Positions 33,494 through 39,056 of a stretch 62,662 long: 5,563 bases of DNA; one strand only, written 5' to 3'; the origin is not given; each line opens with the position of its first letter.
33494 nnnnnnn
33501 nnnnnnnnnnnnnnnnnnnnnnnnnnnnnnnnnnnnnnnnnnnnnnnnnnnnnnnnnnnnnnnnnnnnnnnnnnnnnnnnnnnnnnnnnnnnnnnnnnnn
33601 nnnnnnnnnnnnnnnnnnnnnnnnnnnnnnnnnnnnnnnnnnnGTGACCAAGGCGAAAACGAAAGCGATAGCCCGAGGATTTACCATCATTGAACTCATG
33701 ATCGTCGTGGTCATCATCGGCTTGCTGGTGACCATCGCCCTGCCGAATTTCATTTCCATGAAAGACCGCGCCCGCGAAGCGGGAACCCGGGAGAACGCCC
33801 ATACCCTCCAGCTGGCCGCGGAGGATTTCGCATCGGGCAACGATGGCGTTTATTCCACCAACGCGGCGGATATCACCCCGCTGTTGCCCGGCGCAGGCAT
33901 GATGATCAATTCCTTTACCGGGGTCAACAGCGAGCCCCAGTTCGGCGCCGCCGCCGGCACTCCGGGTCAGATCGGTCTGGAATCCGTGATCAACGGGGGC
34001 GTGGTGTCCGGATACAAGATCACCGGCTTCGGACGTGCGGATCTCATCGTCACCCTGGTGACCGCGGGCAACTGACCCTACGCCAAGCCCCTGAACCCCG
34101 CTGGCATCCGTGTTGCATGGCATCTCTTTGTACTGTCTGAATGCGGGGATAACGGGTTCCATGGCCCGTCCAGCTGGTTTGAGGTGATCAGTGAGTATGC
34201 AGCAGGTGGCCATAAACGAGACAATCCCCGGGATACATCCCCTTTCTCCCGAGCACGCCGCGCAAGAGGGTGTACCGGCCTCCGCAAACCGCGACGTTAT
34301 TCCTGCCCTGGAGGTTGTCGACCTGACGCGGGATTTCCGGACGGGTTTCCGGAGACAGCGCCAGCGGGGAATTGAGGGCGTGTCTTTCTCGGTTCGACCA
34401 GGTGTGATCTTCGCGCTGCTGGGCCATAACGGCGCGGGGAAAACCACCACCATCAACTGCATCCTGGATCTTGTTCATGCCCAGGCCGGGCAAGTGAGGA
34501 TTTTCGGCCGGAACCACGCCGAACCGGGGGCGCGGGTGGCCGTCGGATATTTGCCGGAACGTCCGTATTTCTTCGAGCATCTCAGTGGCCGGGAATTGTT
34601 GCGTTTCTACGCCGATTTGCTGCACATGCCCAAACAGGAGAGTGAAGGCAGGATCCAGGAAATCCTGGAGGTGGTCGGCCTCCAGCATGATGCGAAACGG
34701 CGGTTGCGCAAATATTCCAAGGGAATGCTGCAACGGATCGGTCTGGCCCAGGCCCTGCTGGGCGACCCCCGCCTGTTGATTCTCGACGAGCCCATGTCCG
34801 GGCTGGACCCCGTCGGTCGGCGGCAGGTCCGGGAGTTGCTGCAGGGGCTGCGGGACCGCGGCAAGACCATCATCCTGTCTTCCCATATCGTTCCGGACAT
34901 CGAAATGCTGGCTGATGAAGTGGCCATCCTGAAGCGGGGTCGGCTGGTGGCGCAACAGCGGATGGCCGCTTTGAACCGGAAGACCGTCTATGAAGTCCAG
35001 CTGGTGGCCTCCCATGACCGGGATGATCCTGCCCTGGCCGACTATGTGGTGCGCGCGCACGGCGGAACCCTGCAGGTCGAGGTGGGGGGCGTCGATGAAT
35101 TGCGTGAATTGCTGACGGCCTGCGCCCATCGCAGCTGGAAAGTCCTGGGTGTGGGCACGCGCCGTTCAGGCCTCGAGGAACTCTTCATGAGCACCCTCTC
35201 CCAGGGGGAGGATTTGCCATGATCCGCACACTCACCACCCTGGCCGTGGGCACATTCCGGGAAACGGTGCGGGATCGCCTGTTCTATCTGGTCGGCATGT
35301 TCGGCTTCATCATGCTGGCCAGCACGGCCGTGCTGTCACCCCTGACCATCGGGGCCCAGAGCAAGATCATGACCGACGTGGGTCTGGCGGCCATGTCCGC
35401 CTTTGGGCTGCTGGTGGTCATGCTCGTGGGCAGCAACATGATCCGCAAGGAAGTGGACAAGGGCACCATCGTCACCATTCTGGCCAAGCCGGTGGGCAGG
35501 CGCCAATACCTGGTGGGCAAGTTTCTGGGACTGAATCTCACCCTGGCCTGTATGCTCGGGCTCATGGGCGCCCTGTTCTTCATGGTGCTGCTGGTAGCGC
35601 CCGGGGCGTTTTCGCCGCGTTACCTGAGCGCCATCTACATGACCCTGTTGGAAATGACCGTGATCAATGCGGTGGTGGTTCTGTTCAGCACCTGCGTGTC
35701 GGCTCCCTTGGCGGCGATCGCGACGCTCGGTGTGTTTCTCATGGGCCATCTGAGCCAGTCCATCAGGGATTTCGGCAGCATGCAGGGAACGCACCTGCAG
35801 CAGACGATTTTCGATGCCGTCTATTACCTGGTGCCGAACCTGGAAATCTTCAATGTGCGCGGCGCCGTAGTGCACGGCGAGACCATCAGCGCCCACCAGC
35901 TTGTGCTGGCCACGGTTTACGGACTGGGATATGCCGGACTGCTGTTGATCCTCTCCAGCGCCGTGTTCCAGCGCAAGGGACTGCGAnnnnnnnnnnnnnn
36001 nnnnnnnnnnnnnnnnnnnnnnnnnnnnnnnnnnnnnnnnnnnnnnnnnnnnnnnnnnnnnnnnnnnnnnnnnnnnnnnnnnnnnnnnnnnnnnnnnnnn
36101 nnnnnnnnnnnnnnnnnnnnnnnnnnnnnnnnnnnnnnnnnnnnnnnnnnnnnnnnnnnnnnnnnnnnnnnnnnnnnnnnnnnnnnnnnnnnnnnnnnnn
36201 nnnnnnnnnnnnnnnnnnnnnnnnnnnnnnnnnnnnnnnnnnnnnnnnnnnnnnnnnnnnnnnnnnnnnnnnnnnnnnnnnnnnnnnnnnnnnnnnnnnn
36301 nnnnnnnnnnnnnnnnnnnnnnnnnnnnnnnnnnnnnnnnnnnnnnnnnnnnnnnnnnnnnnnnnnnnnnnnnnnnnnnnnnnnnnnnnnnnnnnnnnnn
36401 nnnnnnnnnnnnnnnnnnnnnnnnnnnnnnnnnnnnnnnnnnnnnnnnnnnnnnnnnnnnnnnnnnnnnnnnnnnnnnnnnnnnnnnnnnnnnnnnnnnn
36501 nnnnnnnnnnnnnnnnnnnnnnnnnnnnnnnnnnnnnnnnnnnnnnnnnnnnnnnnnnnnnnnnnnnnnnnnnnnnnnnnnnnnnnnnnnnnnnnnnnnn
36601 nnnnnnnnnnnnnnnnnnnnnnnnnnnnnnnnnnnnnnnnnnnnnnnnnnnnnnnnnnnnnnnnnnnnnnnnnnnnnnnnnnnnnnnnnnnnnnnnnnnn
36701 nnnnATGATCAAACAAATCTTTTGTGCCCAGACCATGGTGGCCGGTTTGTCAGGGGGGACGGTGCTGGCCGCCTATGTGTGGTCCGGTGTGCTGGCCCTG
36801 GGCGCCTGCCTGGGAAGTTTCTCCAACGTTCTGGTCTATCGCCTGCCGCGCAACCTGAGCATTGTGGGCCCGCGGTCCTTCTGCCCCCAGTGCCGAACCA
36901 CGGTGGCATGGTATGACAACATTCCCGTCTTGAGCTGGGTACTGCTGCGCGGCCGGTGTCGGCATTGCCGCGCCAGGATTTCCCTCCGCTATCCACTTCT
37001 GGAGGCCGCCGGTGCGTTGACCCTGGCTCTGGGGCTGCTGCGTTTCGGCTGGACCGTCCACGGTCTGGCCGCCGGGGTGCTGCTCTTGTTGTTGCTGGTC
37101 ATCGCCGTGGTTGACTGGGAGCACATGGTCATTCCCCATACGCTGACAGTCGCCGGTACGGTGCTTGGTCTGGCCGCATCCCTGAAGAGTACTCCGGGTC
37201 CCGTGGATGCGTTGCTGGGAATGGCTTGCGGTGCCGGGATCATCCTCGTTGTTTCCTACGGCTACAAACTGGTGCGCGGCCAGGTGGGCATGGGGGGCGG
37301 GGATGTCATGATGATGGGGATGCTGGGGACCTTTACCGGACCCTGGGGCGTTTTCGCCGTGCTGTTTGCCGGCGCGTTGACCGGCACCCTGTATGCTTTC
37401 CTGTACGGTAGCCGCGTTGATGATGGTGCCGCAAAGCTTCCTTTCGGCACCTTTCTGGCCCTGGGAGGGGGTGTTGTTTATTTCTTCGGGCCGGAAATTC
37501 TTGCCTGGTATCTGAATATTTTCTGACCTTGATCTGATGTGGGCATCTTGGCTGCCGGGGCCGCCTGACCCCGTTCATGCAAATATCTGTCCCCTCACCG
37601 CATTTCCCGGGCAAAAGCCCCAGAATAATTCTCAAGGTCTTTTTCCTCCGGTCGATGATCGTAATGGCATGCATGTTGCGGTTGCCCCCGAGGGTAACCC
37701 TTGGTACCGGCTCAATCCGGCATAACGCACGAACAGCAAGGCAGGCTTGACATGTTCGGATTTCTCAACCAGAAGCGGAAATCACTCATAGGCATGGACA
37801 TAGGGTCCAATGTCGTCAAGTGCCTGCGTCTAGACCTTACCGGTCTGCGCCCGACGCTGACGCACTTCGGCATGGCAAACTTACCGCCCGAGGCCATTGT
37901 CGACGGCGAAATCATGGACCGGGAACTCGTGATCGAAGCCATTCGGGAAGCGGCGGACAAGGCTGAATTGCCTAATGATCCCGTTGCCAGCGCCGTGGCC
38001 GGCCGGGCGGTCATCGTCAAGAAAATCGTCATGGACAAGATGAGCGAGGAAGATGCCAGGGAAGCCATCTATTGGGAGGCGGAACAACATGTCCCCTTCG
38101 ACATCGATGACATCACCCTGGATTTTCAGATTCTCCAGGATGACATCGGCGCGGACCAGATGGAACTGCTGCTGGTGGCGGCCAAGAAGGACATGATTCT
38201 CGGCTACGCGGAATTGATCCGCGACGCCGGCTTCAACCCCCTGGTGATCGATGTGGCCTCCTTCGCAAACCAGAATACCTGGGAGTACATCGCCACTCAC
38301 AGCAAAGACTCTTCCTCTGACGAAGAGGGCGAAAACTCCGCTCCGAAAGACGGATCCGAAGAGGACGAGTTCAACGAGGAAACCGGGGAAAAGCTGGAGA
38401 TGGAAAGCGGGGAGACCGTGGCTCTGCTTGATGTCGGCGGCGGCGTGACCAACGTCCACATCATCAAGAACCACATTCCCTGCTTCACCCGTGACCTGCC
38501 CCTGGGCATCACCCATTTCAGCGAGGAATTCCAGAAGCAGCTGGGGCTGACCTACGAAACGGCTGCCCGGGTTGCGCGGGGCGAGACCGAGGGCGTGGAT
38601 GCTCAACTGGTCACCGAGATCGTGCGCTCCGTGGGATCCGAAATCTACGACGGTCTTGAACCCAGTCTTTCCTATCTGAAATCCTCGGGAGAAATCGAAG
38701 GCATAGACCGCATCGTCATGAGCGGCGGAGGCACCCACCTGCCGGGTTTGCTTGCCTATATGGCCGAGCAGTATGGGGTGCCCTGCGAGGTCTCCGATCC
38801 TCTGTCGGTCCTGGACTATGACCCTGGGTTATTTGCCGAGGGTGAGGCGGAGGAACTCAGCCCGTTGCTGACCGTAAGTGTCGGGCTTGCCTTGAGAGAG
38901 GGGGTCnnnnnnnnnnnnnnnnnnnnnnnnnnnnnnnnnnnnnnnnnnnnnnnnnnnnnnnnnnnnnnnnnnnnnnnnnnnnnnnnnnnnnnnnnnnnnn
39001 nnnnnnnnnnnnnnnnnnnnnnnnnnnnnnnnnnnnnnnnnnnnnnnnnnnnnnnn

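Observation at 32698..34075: Pilin triad: two cysteine-free paralogous pilins flanking a pilin-like gene without a prepilin cleavage motif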

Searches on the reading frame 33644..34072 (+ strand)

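Call 6: search_protein_families(library=pfam, proteins=[window:33644-34072:+], max_evalue=1)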
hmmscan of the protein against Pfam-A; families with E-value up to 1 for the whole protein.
window:33644-34072:+ (143 aa): 2 families
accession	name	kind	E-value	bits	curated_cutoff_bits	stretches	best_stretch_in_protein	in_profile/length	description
PF07963.17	N_methyl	-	1.1e-05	25.3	21.2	1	11-33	5-27/27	Prokaryotic N-terminal methylation motif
PF23928.1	DUF7266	-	0.12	12.5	27.6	1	15-63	13-59/145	Family of unknown function (DUF7266)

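Call 7: search_protein_families(library=ncbifam, proteins=[window:33644-34072:+], max_evalue=1)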
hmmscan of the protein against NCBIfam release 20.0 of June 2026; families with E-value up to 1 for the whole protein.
window:33644-34072:+ (143 aa): 13 families
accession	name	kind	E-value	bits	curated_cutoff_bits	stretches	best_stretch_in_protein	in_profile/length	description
NF041775.1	typeIV_PilA_Myxo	equivalog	8.8e-15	55.2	400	1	8-77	8-76/214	type IV pilin protein PilA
TIGR01710.1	typeII_sec_gspG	equivalog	8.2e-11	42.1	88.85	1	11-63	1-53/134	type II secretion system major pseudopilin GspG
NF040999.1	pilin_ComGC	equivalog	4e-08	33.3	75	1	11-56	2-47/84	competence type IV pilus major pilin ComGC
TIGR01708.2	typeII_sec_gspH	equivalog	1.2e-07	31.9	80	1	11-49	2-42/169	type II secretion system minor pseudopilin GspH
TIGR02532.1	IV_pilin_GFxxxE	domain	8.7e-07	28.5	16.3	1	11-33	2-24/24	prepilin-type N-terminal cleavage/methylation domain-containing protein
NF007862.0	PRK10574.1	equivalog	6.9e-06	26.2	138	1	10-38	4-32/145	prepilin peptidase-dependent pilin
NF041013.1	T4P_ComGE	equivalog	3.9e-05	23.7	49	1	11-53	4-47/83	competence type IV pilus minor pilin ComGE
TIGR02596.1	TIGR02596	subfamily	0.00046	20.3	70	1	13-39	1-27/196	Verru_Chthon cassette protein D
NF007800.0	PRK10506.1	equivalog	0.0035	17.2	158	1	9-48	7-46/163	prepilin peptidase-dependent protein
NF038304.1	EPS_HpsC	equivalog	0.016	14.8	200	1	4-54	14-64/318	hormogonium polysaccharide secretion pseudopilin HpsC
NF040982.1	ComGD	equivalog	0.051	14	70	1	11-38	2-28/139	competence type IV pilus minor pilin ComGD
NF038303.1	EPS_HpsB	equivalog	0.088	12.8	150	1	11-32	3-25/211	hormogonium polysaccharide secretion pseudopilin HpsB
NF041002.1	pilin_ComGF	equivalog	0.18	12.1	80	1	11-69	2-59/139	competence type IV pilus minor pilin ComGF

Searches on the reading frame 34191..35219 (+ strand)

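Call 11: search_protein_families(library=pfam, proteins=[window:34191-35219:+], max_evalue=0.001)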
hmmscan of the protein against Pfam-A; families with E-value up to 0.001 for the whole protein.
window:34191-35219:+ (343 aa): 5 families
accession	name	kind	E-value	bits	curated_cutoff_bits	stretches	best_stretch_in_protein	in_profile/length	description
PF00005.33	ABC_tran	-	4.9e-30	105.3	25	1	62-202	2-136/137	ABC transporter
PF13304.12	AAA_21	-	6.6e-12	46.5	27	1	158-232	221-298/304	AAA domain, putative AbiEii toxin, Type IV TA system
PF13401.12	AAA_22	-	0.00029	21.6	27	1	73-201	7-93/130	AAA domain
PF13604.12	AAA_30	-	0.00052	20.2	27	0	73-107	20-54/191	AAA domain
PF13191.12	AAA_16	-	0.00056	20.9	32.6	0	73-220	26-159/167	AAA ATPase domain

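Call 31: search_protein_families(library=ncbifam, proteins=[window:34191-35219:+], max_evalue=0.01)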
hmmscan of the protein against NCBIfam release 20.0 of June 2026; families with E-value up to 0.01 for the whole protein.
window:34191-35219:+ (343 aa): 190 families (the best 25 are shown)
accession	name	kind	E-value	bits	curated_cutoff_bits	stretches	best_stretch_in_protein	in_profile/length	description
TIGR01188.1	drrA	subfamily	1.2e-55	188.9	312.45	1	60-334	8-299/302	daunorubicin resistance ABC transporter, ATP-binding protein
TIGR03522.1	GldA_ABC_ATP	equivalog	7.6e-54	183.2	402.6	1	56-333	13-298/301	gliding motility-associated ABC transporter ATP-binding subunit GldA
TIGR03740.1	galliderm_ABC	subfamily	7.8e-52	176.2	309.75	1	56-259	11-209/223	lantibiotic protection ABC transporter ATP-binding subunit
NF010060.0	PRK13537.1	equivalog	1.4e-39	135.8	521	1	58-264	28-236/314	nodulation factor ABC transporter ATP-binding protein NodI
NF033858.1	ABC2_perm_RbbA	equivalog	4.4e-39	134.1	1050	1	29-265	256-488/909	ribosome-associated ATPase/putative transporter RbbA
TIGR03864.1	PQQ_ABC_ATP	hypoth_equivalog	7.5e-39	133.6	302.25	1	57-265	13-223/236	ABC transporter, ATP-binding subunit, PQQ-dependent alcohol dehydrogenase system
NF010059.0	PRK13536.1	equivalog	1e-38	133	549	1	58-264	56-264/342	nodulation factor ABC transporter ATP-binding protein NodI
TIGR01288.1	nodI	equivalog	3.9e-36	124.6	424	1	62-264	21-225/303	nodulation factor ABC transporter ATP-binding protein NodI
TIGR04406.1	LPS_export_lptB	equivalog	2.7e-34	118.5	240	1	57-264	13-226/239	LPS export ABC transporter ATP-binding protein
NF047565.1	PSM_export_PmtA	equivalog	1.2e-33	116.6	350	1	59-264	15-218/282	phenol-soluble modulin export ABC transporter ATP-binding protein PmtA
TIGR04521.1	ECF_ATPase_2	equivalog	1.9e-32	112.5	330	1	57-262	17-233/279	energy-coupling factor transporter ATPase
TIGR01257.1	rim_protein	equivalog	2.6e-32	110.8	4012.85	1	71-255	956-1141/2272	rim ABC transporter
TIGR02142.1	modC_ABC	equivalog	3.8e-32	111.9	285.05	1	68-268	20-226/353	molybdenum ABC transporter ATP-binding protein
TIGR03410.1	urea_trans_UrtE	equivalog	5.2e-30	104.6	285.8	1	61-268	16-226/230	urea ABC transporter ATP-binding subunit UrtE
NF047568.1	PSM_export_PmtC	equivalog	6.7e-30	104.5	375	1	59-272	14-218/290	phenol-soluble modulin export ABC transporter ATP-binding protein PmtC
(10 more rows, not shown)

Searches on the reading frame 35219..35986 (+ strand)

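Call 11: search_protein_families(library=pfam, proteins=[window:35219-35986:+], max_evalue=0.001)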
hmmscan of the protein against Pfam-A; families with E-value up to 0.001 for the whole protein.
window:35219-35986:+ (256 aa): 2 families
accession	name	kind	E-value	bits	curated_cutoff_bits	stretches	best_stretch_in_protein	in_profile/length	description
PF12679.13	ABC2_membrane_2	-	8.6e-15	55.2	27.2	1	13-255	8-283/283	ABC-2 family transporter protein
PF12730.13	ABC2_membrane_4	-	2.8e-06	27.9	27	1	30-160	22-158/179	ABC-2 family transporter protein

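Call 31: search_protein_families(library=ncbifam, proteins=[window:35219-35986:+], max_evalue=0.01)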
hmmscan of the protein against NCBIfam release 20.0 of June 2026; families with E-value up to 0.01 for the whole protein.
window:35219-35986:+ (256 aa): 0 families

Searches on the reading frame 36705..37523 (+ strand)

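Call 11: search_protein_families(library=pfam, proteins=[window:36705-37523:+], max_evalue=0.001)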
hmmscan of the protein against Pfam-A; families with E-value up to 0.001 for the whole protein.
window:36705-37523:+ (273 aa): 2 families
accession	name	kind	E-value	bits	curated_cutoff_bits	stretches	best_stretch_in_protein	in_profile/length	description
PF06750.18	A24_N_bact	-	6.4e-33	113.1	23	1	32-113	2-83/84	Bacterial Peptidase A24 N-terminal domain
PF01478.23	Peptidase_A24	-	9.9e-16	58.5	26.5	1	125-231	2-103/104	Type IV leader peptidase family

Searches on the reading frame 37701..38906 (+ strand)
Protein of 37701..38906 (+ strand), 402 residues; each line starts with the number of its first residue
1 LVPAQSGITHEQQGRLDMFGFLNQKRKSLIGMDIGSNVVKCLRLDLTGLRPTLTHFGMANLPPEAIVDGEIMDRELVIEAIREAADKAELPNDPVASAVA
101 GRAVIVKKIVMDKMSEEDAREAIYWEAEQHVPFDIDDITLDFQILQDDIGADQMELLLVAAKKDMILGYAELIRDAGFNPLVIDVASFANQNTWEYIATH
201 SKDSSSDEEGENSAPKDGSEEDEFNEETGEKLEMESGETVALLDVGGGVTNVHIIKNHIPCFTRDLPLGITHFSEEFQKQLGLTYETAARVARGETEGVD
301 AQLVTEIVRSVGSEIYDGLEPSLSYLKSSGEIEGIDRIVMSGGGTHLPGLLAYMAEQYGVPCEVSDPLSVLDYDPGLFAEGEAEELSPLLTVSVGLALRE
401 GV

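Call 11: search_protein_families(library=pfam, proteins=[window:37701-38906:+], max_evalue=0.001)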
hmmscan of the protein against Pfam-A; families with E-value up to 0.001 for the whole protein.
window:37701-38906:+ (402 aa): 2 families
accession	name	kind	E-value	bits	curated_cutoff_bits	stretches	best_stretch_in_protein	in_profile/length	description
PF11104.14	PilM_2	-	1.6e-50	172.5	27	2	31-200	1-172/340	Type IV pilus assembly protein PilM;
PF14450.12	FtsA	-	1.8e-07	32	31.8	1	241-367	1-112/127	Cell division protein FtsA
